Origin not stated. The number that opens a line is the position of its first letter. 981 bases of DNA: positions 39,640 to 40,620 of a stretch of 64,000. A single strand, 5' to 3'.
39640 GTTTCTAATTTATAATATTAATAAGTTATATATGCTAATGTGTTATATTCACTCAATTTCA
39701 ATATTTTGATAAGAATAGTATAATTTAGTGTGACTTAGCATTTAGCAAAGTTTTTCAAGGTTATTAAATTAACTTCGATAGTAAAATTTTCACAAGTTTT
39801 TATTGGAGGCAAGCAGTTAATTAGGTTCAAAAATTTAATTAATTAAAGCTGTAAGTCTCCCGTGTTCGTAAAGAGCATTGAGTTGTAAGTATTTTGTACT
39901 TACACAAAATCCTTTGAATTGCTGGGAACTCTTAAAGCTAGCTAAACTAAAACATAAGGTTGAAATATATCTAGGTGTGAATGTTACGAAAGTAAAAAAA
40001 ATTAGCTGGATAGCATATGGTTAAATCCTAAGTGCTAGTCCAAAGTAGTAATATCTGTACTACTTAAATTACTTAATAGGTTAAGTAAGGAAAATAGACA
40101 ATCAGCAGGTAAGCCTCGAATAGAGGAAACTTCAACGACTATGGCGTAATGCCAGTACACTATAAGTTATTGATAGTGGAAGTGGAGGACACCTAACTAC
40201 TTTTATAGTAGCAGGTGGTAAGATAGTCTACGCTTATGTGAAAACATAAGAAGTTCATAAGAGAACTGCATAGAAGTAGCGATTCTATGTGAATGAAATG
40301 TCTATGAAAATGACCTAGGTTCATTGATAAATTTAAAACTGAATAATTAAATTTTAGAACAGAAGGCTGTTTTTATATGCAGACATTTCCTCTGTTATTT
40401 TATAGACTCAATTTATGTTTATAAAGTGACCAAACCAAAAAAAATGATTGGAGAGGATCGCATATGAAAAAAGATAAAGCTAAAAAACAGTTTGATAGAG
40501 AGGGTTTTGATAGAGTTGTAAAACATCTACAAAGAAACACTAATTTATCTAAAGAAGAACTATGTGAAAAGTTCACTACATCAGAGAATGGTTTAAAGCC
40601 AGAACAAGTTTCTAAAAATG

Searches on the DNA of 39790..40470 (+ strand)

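Call 61: search_dna_similar(query=window:39800-40380:+, collection=plasmids, mode=distant, max_evalue=0.001, max_rows=12)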
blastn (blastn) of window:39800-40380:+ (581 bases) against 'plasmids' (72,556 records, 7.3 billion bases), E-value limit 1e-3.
Records with a match: 44; places in all: 46; records where one place covers at least 80% of the query: 0.
Best place of each record, by identity: 90-95% 1; 80-90% 24; 60-80% 19.
By first word of the organism name: Enterococcus 24; Clostridium 9; Clostridioides 6; Finegoldia 2; Acetoanaerobium 1; Paenibacillus 1; Bacillus 1.
By predicted mobility (MOB-suite, as given by PLSDB): conjugative 23; non-mobilizable 18; mobilizable 3.
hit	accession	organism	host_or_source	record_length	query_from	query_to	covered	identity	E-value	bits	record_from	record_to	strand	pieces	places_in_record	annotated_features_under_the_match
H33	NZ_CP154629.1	Acetoanaerobium noterae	cell culture,Sludge of a digestion ...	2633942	55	495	76%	66.7%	8e-37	162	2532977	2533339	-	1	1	none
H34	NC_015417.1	Clostridium botulinum BKT015925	-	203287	55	495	76%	65.1%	5e-27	129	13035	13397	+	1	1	none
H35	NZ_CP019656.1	Paenibacillus larvae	honeybees,cell culture,foul brood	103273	115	524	61%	74.4%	2e-25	196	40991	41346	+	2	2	none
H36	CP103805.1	Clostridioides difficile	Soil,soil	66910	115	494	65%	68.6%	5e-39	169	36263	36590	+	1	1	none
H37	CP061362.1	Clostridioides sp. ES-W-0016-02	water,pond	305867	115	497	66%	67.1%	7e-31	141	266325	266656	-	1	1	none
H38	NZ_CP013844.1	Clostridium botulinum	Microbial isolate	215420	115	497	55%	76.9%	2e-26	217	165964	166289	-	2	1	none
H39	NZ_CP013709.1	Clostridium botulinum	Microbial isolate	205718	115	497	55%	76.9%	2e-26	217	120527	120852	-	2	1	none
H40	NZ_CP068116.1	Enterococcus hirae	-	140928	107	494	56%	74.2%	1e-16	180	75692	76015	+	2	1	none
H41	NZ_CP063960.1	Clostridium botulinum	Bovine,feces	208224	55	495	46%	79.6%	3e-29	226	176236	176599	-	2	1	none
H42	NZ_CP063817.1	Clostridium botulinum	Mink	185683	55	495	45%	78.9%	3e-29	216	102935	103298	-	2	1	none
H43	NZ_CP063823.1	Clostridium botulinum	Ham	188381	55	495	45%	78.9%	3e-29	216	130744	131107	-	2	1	none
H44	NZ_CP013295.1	Clostridium botulinum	Microbial isolate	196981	115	497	33%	83.4%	2e-25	202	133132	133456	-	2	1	none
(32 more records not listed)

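Call 64: search_rna_families(source=window, start=39790, end=40470, threshold=evalue, max_evalue=1, show_alignments=1)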
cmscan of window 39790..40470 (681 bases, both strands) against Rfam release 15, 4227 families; matches with E-value up to 1: 1.
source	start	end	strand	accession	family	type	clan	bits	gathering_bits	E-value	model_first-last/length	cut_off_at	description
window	39856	40250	+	RF00028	Intron_gpI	Intron;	-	50.9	50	5.8e-12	1-253/253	no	Group I catalytic intron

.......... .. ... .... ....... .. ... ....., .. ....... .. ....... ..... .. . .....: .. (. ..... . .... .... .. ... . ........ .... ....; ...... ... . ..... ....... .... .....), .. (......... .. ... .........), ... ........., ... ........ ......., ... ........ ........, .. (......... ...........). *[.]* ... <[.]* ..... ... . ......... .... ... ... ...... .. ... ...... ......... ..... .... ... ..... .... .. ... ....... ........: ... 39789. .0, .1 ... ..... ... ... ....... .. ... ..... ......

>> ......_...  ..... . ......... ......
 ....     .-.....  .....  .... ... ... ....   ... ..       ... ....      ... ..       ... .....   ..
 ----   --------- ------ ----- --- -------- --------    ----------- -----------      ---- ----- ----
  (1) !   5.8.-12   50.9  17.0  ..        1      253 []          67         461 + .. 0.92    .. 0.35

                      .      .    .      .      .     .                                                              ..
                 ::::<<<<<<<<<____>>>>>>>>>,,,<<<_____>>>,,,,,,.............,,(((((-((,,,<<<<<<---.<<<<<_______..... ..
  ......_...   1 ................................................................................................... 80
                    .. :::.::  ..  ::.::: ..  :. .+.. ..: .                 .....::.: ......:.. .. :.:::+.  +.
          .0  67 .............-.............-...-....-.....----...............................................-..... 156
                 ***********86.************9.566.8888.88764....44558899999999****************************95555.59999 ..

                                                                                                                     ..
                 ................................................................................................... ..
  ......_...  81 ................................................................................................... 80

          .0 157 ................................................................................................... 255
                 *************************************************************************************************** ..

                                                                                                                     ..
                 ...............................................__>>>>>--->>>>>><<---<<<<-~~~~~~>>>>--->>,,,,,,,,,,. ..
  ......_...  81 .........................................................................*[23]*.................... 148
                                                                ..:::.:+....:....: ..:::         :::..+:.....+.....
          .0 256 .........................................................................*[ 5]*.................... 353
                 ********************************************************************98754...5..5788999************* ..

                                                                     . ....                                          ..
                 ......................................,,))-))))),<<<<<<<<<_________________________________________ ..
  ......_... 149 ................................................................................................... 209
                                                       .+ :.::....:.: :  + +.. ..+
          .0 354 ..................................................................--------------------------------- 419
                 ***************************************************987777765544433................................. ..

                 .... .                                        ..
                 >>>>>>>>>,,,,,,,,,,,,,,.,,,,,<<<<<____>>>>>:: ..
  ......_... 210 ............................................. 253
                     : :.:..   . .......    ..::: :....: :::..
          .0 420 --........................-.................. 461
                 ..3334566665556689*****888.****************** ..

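Call 65: get_annotated_region(hit=H34, flank=2500)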
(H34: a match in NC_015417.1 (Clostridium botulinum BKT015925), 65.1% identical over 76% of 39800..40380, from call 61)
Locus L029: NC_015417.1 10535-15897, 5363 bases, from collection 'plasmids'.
description: Clostridium botulinum BKT015925 plasmid p1BKT015925, complete sequence
organism: Clostridium botulinum BKT015925 (NCBI taxid 929506)
taxonomy: Bacteria; Bacillota; Clostridia; Eubacteriales; Clostridiaceae; Clostridium; Clostridium botulinum; Clostridium botulinum BKT015925
host: -; source: -; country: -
typing (MOB-suite, as given by PLSDB): non-mobilizable
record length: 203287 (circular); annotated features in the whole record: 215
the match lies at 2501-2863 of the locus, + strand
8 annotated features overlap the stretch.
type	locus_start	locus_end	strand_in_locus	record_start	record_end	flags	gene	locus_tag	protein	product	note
CDS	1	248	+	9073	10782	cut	-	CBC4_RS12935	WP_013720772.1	replication initiator protein A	-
CDS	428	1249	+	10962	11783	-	-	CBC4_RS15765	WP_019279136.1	hypothetical protein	-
CDS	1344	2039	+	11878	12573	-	-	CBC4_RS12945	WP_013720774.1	response regulator transcription factor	GO:0000160 - phosphorelay signal transduction system [Evidence IEA]; GO:0006355 - regulation of DNA-templated ...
CDS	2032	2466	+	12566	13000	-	-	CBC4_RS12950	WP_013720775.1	sensor histidine kinase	-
CDS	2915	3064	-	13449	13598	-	-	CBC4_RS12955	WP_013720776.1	hypothetical protein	-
CDS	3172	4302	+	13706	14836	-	-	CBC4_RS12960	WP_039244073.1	RNA-guided endonuclease TnpB family protein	-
CDS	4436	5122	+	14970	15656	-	-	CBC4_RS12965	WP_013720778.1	HAMP domain-containing sensor histidine kinase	GO:0007165 - signal transduction [Evidence IEA]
CDS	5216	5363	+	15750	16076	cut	-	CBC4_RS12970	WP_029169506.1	hypothetical protein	-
